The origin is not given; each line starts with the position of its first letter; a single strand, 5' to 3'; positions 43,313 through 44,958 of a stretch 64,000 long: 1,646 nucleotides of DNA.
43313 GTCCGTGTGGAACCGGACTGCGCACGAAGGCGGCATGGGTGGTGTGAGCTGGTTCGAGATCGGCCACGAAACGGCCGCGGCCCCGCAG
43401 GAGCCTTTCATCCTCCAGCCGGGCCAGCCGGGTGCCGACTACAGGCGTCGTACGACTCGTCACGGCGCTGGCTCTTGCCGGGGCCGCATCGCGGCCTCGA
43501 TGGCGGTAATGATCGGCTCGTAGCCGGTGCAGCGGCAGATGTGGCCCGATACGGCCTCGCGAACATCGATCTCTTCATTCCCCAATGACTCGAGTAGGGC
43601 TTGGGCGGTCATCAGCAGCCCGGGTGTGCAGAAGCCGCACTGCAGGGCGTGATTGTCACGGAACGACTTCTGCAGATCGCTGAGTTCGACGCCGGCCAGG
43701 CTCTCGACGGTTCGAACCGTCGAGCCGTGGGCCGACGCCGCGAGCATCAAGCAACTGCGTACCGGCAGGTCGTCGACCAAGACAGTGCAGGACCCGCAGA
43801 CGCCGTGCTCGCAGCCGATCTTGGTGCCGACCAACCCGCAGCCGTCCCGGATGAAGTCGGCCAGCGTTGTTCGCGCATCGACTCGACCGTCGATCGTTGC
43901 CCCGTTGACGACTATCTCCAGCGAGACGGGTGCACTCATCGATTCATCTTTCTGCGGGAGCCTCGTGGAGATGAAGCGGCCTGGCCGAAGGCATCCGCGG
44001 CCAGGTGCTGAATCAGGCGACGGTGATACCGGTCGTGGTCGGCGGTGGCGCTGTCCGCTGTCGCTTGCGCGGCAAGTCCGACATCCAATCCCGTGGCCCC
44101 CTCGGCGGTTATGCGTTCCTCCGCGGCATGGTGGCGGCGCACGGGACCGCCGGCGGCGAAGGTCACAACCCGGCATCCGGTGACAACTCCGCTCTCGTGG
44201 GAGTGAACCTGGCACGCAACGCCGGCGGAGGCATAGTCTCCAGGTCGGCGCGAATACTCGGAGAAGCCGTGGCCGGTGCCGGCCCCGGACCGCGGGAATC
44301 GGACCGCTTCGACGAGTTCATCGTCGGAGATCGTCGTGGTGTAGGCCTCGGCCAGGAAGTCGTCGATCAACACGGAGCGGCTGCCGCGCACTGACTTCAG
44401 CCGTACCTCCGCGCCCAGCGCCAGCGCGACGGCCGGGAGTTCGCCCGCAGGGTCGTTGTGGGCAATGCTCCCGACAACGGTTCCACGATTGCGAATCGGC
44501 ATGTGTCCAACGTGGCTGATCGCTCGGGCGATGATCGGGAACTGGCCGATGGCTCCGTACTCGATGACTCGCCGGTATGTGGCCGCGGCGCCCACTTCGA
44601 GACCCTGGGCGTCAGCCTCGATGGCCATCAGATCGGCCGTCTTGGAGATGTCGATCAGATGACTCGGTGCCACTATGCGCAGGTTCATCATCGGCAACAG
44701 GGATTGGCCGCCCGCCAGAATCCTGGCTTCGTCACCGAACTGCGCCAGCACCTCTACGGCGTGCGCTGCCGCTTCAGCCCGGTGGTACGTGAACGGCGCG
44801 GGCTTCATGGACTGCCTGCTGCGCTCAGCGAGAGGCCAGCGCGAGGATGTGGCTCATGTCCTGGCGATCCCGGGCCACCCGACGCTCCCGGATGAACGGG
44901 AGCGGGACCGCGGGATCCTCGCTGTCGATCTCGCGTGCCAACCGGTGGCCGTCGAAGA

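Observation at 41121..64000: Two divergent long operons, each with a TMADH-family flavoprotein followed by an FAD/2Fe-2S/Mo hydroxylase, and no regulator gene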

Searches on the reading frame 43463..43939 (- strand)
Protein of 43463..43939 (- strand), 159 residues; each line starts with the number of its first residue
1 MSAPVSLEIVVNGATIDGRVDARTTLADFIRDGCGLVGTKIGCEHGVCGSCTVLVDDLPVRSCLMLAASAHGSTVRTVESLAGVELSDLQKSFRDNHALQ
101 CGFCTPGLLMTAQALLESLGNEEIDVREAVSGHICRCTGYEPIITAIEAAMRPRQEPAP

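Call 4: search_protein_families(library=pfam, proteins=[window:43463-43939:-])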
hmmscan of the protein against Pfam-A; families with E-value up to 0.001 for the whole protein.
seq(159 aa): 3 families
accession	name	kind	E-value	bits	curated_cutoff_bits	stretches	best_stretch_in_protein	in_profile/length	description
PF01799.25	Fer2_2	-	1e-25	90.1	30.3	1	77-148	1-75/75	[2Fe-2S] binding domain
PF00111.32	Fer2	-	1.8e-07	31.4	21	1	12-61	4-53/77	2Fe-2S iron-sulfur cluster binding domain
PF13085.11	Fer2_3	-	7.4e-06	26.4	27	1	42-85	51-93/107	2Fe-2S iron-sulfur cluster binding domain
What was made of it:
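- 43460..43939 (-): Mo hydroxylase A, 2x[2Fe-2S] (small) subunit. Fer2 + Fer2_2 (call 4).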

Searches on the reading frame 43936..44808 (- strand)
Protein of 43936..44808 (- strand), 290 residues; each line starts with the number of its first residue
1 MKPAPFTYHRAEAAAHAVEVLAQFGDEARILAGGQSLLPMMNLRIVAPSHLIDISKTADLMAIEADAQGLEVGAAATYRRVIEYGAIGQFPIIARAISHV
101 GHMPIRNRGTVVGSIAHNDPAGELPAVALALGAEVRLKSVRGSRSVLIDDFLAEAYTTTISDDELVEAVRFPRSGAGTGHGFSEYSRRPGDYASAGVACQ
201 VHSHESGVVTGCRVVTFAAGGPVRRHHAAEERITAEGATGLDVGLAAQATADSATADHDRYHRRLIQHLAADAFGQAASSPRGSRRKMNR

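Call 4: search_protein_families(library=pfam, proteins=[window:43936-44808:-])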
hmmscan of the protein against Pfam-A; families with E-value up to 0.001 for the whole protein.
window:43936-44808:- (290 aa): 1 family
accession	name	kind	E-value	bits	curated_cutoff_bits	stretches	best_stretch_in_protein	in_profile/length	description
PF00941.27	FAD_binding_5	-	1.4e-43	149.1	27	1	5-173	2-169/170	FAD binding domain in molybdopterin dehydrogenase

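Call 32: search_protein_families(library=ncbifam, proteins=[window:43936-44808:-], max_evalue=0.00001)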
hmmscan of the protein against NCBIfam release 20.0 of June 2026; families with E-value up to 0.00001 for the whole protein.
window:43936-44808:- (290 aa): 7 families
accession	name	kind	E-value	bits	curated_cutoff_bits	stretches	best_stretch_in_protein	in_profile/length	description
NF041019.1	glyceraldDH_beta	equivalog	7.1e-56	189.5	350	1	1-268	1-271/280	glyceraldehyde dehydrogenase subunit beta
NF007427.0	PRK09971.1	equivalog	4e-26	91.9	287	1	7-273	6-279/292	xanthine dehydrogenase FAD-binding subunit XdhB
NF043083.1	XdhB_XDHase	equivalog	2.8e-25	89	310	1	7-269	6-271/289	xanthine dehydrogenase subunit XdhB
TIGR02963.1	xanthine_xdhA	equivalog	3.1e-23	82.2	467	1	22-216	208-402/468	xanthine dehydrogenase small subunit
TIGR03195.1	4hydrxCoA_B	equivalog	8.3e-16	58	404.55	1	6-116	5-115/321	4-hydroxybenzoyl-CoA reductase subunit beta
TIGR03312.1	Se_sel_red_FAD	hypoth_equivalog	1.2e-07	31.2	241.5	1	8-155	4-143/257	molybdopterin-dependent oxidoreductase FAD-binding subunit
TIGR03199.1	pucC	equivalog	3.3e-06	26.6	306.05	1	33-235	21-222/264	xanthine dehydrogenase subunit C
